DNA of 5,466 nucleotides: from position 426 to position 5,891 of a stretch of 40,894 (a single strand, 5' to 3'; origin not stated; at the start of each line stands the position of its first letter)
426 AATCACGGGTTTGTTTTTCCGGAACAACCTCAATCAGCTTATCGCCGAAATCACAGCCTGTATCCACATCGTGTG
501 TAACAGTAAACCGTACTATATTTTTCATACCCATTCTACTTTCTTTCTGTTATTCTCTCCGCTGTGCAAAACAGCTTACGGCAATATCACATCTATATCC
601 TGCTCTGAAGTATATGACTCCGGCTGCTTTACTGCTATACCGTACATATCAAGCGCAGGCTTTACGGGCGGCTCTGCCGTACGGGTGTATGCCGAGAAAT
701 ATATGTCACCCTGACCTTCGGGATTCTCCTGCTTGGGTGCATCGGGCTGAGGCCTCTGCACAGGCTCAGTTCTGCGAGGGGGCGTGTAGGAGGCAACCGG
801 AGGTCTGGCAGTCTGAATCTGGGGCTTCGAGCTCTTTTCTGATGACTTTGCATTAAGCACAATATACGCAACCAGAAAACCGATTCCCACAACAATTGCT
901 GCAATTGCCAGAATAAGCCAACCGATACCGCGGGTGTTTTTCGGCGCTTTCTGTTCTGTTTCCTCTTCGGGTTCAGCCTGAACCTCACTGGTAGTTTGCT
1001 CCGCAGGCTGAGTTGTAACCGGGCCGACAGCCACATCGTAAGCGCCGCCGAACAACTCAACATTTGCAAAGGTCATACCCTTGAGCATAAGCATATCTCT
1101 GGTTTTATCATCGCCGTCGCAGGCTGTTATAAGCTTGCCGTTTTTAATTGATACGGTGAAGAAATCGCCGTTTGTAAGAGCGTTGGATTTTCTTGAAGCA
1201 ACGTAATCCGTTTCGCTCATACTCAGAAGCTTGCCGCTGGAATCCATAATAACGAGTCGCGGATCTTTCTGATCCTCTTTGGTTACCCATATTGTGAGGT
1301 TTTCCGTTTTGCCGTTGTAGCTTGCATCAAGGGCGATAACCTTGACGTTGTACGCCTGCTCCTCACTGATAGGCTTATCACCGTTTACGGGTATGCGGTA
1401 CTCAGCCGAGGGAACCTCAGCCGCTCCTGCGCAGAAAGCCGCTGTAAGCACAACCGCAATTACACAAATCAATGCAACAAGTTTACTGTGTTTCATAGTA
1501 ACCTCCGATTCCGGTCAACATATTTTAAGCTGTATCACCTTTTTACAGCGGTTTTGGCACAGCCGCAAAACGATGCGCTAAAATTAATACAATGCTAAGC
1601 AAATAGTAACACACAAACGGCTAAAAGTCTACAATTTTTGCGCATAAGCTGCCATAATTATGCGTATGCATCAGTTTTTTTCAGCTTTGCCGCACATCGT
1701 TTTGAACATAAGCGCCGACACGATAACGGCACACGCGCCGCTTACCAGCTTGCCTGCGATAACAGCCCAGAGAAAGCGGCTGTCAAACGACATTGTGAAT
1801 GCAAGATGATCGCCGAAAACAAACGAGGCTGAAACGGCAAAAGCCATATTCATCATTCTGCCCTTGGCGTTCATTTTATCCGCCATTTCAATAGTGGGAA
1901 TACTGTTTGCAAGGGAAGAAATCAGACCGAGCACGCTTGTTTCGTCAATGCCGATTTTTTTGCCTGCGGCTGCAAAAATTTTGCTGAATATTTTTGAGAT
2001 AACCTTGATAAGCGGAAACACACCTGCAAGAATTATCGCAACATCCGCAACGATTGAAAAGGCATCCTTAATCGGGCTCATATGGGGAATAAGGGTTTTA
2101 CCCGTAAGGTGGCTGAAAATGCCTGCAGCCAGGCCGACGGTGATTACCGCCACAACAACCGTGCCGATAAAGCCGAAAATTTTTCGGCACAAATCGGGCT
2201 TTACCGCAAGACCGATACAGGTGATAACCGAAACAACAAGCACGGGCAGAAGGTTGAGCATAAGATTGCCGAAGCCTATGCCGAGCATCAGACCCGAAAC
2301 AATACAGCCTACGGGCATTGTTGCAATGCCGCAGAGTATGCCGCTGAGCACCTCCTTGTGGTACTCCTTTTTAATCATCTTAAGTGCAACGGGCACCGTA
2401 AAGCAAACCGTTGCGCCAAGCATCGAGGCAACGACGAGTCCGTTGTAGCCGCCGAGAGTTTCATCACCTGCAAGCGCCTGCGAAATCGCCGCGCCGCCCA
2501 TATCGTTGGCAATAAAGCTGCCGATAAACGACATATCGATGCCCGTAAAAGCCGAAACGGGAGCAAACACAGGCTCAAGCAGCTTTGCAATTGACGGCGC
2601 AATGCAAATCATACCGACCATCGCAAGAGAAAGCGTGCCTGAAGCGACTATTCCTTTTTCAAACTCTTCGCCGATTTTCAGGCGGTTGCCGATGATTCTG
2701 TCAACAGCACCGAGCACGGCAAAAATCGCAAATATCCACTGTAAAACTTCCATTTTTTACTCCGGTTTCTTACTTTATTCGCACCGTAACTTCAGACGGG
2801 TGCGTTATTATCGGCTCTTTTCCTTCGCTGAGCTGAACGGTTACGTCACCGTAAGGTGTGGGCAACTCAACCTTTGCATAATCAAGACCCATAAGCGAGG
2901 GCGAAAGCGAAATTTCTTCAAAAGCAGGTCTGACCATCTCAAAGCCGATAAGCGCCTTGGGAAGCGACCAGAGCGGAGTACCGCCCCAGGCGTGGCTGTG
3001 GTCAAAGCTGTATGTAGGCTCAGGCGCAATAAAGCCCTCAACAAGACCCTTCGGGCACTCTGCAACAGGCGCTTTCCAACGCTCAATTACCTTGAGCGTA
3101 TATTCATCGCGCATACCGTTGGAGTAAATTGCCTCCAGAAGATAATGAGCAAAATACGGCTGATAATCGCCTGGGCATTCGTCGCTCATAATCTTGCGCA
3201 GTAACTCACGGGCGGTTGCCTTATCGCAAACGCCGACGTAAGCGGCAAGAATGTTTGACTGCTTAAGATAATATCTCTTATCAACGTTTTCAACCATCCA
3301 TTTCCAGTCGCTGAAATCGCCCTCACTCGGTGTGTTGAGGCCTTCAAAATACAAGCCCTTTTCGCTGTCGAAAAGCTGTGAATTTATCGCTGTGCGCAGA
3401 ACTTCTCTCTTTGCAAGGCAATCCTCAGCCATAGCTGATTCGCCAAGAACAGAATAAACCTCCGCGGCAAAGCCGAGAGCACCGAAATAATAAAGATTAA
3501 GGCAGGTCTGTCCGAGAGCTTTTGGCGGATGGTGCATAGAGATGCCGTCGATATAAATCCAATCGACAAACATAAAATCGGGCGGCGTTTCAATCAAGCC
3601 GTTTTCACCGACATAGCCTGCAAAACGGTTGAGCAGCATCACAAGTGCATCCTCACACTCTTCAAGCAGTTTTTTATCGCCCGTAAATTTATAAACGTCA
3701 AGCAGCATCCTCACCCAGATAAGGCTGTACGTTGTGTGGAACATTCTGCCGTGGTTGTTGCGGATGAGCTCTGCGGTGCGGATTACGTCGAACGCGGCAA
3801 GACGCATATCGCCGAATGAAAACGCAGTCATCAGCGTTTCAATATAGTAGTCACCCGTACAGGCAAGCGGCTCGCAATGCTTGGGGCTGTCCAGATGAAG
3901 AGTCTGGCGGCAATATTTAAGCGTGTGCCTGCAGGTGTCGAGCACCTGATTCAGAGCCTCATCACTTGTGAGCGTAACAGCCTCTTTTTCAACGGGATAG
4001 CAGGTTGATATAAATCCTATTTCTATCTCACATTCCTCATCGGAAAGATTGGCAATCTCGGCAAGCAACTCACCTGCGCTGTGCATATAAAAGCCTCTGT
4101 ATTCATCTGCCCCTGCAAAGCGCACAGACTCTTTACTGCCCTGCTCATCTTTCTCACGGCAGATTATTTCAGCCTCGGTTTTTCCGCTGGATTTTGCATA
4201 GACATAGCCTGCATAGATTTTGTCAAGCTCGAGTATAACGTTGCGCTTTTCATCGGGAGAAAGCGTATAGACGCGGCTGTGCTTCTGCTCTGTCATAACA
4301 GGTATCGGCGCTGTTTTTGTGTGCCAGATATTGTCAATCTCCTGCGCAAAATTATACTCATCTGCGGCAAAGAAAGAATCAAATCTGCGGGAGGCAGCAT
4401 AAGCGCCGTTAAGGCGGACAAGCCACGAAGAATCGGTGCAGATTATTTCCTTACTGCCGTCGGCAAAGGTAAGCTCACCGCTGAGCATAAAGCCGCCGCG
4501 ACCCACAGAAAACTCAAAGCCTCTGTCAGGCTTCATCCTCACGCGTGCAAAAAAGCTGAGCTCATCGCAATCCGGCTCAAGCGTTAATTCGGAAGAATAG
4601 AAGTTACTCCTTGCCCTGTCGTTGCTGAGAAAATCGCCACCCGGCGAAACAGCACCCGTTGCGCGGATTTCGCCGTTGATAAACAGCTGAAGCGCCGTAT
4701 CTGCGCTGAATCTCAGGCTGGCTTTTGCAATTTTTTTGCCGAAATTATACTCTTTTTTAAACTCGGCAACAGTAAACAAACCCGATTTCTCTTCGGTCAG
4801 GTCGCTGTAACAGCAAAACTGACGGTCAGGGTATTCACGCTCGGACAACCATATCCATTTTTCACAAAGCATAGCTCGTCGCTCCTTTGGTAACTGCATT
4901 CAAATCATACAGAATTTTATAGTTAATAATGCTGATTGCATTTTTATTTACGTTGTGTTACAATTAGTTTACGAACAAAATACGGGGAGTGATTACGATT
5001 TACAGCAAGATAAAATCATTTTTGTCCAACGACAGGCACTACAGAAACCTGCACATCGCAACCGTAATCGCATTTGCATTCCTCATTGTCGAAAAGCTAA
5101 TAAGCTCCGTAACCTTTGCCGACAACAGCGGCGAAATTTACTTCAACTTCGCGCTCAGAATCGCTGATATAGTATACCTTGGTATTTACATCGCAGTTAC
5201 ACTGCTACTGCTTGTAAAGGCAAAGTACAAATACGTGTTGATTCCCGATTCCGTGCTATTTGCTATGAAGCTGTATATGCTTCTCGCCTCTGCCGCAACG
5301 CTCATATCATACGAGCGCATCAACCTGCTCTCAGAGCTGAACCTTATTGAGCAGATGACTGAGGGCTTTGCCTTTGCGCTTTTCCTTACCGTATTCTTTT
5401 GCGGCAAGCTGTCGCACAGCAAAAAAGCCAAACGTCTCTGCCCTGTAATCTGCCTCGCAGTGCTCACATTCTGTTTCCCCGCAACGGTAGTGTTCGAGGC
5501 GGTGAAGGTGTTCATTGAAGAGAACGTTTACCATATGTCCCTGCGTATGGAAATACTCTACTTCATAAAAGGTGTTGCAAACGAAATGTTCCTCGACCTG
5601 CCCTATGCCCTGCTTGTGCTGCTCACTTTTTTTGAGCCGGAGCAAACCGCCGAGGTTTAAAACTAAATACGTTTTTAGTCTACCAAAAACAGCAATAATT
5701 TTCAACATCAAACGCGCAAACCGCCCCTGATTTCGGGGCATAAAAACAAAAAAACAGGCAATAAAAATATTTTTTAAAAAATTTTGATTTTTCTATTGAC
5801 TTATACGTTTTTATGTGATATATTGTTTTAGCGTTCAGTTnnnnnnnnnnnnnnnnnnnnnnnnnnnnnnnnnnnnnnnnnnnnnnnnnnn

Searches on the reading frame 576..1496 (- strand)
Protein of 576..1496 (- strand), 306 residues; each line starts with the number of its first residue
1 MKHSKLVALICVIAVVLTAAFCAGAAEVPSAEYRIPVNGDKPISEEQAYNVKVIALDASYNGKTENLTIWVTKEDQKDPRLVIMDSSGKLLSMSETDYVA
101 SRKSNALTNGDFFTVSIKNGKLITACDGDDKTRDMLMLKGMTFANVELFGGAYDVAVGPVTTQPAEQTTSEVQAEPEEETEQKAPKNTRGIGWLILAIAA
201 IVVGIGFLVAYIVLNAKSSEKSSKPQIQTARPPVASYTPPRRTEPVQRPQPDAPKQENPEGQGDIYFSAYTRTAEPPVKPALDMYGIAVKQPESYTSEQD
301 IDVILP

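Call 89: search_protein_families(library=pfam, proteins=[window:576-1496:-], max_evalue=0.1)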
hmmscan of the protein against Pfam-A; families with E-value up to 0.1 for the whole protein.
window:576-1496:- (306 aa): 1 family
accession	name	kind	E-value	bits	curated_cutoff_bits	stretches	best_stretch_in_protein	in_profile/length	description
PF20088.4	DUF6480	-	0.071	13.4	25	1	157-212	24-74/78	Family of unknown function (DUF6480)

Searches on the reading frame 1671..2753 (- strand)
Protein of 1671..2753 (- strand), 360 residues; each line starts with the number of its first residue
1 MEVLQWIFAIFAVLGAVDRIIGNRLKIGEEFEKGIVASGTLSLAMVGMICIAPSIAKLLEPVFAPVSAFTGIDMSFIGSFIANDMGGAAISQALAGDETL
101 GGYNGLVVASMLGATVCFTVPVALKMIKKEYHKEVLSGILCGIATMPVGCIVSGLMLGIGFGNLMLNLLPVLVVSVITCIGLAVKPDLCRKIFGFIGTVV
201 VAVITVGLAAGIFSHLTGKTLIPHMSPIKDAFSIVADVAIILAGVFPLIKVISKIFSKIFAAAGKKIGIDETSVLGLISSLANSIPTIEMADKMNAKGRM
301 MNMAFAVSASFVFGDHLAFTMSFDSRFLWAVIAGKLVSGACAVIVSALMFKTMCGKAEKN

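Call 89: search_protein_families(library=pfam, proteins=[window:1671-2753:-], max_evalue=0.1)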
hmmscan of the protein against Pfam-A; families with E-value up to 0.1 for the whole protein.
window:1671-2753:- (360 aa): 1 family
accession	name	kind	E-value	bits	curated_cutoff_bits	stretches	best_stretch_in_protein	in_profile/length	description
PF04346.18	EutH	-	3.1e-110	369.1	25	1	2-349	3-351/351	Ethanolamine utilisation protein, EutH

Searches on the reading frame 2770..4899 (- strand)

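Call 89: search_protein_families(library=pfam, proteins=[window:2770-4899:-], max_evalue=0.1)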
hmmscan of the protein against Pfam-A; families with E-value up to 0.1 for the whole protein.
window:2770-4899:- (709 aa): 4 families
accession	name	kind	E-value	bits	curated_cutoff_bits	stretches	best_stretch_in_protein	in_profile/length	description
PF17389.8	Bac_rhamnosid6H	-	1e-09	38.6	24.5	1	310-561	7-240/339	Bacterial alpha-L-rhamnosidase 6 hairpin glycosidase domain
PF08531.16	Bac_rhamnosid_N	-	0.0028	18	25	1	122-174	74-124/172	Alpha-L-rhamnosidase N-terminal domain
PF17390.7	Bac_rhamnosid_C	-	0.053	13.8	22.1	1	653-689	2-39/78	Bacterial alpha-L-rhamnosidase C-terminal domain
PF01204.24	Trehalase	-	0.097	12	21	0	469-571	311-399/512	Trehalase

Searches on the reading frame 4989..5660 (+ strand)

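Call 89: search_protein_families(library=pfam, proteins=[window:4989-5660:+], max_evalue=0.1)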
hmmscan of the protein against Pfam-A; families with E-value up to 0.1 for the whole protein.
window:4989-5660:+ (223 aa): 1 family
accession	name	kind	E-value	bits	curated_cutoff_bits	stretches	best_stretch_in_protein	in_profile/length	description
PF06970.17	RepA_N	-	0.0038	17.6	30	1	5-56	3-55/76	Replication initiator protein A (RepA) N-terminus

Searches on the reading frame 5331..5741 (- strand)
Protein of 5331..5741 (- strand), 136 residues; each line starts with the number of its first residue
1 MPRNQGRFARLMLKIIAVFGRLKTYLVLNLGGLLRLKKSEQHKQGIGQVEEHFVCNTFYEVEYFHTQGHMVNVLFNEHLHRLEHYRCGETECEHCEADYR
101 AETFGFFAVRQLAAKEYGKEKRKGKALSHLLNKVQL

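Call 89: search_protein_families(library=pfam, proteins=[window:5331-5741:-], max_evalue=0.1)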
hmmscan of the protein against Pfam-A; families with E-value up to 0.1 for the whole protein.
window:5331-5741:- (136 aa): 1 family
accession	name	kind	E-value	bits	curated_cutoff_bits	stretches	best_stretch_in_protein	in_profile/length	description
PF17008.10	DUF5088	-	0.026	14.7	29.4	1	10-76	28-92/184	Domain of unknown function (DUF5088)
